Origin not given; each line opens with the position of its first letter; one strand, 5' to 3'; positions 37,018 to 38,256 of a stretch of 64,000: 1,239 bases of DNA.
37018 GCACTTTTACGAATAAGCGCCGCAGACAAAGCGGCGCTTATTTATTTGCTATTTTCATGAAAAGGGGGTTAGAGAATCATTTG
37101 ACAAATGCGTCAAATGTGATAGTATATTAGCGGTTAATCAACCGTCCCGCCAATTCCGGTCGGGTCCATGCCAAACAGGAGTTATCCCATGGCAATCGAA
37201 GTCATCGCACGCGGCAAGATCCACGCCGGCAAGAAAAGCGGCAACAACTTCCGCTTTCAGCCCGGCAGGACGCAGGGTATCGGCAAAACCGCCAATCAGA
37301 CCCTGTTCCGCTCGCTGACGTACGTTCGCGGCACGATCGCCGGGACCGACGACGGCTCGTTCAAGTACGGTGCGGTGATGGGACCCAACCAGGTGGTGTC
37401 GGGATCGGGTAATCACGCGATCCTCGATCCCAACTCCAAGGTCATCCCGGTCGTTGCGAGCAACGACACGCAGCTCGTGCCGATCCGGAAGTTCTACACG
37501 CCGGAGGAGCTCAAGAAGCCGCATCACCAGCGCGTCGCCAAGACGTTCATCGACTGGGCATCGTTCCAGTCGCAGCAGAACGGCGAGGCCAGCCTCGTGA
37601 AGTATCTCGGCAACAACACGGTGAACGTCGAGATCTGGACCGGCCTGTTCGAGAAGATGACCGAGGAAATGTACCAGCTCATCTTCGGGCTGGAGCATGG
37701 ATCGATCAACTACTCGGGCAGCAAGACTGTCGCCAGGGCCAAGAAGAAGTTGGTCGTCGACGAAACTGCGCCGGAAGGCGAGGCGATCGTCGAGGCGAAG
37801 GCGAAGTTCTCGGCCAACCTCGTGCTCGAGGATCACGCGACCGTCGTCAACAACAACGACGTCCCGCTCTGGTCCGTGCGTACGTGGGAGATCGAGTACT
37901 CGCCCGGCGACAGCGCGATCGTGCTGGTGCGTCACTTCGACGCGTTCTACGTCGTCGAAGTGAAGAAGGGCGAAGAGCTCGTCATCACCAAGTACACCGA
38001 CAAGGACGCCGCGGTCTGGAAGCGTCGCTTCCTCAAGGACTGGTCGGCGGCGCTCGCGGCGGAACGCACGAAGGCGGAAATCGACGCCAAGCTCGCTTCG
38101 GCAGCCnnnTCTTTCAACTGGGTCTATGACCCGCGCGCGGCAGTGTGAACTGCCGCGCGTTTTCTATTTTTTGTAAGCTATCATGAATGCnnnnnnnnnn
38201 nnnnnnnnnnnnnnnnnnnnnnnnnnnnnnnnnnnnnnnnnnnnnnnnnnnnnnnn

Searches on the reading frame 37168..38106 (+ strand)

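Call 11: search_protein_families(library=pfam, proteins=[window:37168-38106:+], max_evalue=1)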
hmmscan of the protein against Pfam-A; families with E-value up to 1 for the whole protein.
window:37168-38106:+ (313 aa): 1 family
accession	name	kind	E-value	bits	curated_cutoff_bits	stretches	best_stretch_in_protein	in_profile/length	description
PF13514.12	AAA_27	-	0.14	12.1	22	1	148-189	98-139/206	AAA domain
